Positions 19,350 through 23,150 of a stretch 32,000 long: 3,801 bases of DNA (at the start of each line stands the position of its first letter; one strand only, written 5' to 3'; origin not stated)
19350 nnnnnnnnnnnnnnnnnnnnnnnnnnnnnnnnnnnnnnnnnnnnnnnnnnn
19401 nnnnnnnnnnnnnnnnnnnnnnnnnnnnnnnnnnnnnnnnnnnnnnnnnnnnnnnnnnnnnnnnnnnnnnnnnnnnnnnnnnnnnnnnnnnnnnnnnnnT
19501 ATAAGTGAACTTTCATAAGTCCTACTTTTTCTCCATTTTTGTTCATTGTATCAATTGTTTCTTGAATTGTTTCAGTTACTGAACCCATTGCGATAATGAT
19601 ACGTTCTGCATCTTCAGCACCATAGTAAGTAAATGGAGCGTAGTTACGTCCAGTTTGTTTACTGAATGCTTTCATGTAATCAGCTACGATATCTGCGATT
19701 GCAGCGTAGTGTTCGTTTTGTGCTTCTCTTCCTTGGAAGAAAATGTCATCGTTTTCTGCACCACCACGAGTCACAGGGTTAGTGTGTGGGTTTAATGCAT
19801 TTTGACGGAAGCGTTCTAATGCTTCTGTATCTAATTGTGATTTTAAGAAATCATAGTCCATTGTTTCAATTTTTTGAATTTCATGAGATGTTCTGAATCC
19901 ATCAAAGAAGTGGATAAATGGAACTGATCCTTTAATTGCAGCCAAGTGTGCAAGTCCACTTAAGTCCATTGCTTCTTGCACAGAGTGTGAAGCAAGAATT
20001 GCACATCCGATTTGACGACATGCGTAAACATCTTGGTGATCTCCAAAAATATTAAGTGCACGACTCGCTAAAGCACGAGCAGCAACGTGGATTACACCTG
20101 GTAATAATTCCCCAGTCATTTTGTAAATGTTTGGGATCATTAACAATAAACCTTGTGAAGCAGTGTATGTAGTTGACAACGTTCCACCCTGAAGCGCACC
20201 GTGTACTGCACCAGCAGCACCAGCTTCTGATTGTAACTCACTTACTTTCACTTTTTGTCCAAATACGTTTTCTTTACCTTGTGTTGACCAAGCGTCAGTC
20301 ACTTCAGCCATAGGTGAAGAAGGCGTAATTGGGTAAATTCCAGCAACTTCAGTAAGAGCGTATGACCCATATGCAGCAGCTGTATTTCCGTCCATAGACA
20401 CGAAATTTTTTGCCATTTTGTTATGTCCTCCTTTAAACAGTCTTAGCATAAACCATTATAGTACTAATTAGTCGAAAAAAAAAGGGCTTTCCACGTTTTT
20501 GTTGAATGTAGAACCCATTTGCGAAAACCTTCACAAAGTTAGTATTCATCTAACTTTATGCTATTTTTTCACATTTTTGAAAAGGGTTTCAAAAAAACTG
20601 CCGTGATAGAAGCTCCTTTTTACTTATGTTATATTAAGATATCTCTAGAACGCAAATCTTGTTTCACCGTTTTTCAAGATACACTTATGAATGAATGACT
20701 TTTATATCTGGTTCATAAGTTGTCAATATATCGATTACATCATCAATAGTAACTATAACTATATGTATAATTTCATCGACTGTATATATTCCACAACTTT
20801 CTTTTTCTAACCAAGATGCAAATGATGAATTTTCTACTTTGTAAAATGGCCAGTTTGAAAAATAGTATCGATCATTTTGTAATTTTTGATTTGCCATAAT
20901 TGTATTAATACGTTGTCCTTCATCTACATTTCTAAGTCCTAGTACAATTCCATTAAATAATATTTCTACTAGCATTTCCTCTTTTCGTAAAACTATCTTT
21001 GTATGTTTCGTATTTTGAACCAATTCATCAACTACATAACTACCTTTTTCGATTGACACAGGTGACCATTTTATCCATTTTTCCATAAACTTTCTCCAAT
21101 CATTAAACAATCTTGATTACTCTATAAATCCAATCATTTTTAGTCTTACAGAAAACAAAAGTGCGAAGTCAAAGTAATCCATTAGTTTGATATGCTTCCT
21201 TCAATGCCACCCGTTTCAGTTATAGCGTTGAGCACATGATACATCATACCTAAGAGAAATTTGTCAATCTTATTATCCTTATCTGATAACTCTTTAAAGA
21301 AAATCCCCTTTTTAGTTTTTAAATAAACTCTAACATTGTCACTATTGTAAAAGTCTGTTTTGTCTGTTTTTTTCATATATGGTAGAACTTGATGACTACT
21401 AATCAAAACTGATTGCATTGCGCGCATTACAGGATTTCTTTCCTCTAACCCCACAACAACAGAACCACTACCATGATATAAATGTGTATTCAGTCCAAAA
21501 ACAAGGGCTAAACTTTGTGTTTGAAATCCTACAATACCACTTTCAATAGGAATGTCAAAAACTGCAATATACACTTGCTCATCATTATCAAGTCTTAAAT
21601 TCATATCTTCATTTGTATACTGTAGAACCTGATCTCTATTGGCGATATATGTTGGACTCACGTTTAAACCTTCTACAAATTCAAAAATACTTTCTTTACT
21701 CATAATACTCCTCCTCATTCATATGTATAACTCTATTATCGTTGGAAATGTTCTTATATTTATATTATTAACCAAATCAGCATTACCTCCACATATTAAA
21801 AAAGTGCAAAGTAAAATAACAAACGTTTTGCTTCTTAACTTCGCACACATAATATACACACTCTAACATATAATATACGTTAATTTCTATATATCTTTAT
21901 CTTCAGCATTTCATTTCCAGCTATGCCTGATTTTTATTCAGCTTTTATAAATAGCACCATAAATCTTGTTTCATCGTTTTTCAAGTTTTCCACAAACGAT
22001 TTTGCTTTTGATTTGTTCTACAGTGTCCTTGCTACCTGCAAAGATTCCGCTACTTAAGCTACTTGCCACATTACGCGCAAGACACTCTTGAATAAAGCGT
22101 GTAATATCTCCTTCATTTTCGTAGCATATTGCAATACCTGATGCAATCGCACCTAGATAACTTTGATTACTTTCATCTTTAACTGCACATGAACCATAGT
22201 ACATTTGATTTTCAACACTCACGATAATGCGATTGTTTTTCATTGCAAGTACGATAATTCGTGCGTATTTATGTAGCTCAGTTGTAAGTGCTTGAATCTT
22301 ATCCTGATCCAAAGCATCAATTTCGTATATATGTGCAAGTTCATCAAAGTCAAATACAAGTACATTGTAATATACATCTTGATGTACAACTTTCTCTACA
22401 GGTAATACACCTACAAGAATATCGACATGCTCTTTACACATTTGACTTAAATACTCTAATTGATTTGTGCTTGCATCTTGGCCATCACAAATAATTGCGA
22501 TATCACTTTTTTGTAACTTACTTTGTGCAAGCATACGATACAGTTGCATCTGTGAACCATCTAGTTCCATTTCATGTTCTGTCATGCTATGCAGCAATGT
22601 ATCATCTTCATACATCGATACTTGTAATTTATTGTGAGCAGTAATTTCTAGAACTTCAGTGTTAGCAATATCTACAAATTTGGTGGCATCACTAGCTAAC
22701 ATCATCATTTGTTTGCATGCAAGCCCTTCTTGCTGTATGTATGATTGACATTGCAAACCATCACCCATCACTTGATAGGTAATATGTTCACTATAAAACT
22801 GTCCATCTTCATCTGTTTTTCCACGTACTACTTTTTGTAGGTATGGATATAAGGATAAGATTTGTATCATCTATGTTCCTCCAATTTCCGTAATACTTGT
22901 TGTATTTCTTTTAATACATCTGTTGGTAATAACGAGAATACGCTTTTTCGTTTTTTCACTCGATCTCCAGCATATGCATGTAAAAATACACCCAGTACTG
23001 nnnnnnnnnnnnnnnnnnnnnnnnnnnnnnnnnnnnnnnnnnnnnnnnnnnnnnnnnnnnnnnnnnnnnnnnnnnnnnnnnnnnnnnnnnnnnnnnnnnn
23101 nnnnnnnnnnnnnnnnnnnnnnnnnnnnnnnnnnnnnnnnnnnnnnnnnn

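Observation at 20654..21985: Two-gene islet of unknown function bracketed by a 25-bp direct repeat that duplicates the 3' end of the neighbouring gene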

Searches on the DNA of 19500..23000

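Call 96: search_rna_families(source=window, start=19500, end=23000, threshold=evalue, max_evalue=0.1)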
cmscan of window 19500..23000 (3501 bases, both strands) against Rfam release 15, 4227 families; matches with E-value up to 0.1: 0.
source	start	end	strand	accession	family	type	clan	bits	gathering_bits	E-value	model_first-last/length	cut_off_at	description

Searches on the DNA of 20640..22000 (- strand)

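Call 87: search_dna_similar(query=window:20640-22000:-, collection=plasmids, mode=distant, max_rows=8)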
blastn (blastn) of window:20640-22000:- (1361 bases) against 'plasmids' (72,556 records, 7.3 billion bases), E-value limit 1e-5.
Records with a match: 1; places in all: 1; records where one place covers at least 80% of the query: 0.
Best place of each record, by identity: 60-80% 1.
By first word of the organism name: Agathobacter 1.
By predicted mobility (MOB-suite, as given by PLSDB): non-mobilizable 1.
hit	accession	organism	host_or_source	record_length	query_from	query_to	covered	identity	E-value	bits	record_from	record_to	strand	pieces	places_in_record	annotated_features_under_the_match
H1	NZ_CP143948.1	Agathobacter rectalis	Homo sapiens,cell culture,fecal sample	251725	364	714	26%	72.3%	3e-46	194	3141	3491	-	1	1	hypothetical protein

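Call 88: search_dna_similar(query=window:20640-22000:-, collection=phages, mode=distant, max_rows=8)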
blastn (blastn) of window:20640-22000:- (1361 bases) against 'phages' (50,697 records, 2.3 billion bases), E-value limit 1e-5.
No match.

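Call 95: search_rna_families(sources=[L005, L001, L081], threshold=gathering)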
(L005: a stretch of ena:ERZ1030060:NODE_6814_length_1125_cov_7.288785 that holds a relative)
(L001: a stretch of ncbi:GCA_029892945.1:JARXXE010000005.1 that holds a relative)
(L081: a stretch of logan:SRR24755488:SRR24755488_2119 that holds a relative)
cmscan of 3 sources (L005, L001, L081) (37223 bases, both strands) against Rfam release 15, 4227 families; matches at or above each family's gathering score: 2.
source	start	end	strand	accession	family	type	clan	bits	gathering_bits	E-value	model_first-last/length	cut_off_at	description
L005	160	331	+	RF02001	group-II-D1D4-3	Intron;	CL00102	94.6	32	3.8e-18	1-170/170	no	Group II catalytic intron D1-D4-3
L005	406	470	+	RF01998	group-II-D1D4-1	Intron;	CL00102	45.5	35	3e-05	1-84/84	no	Group II catalytic intron D1-D4-1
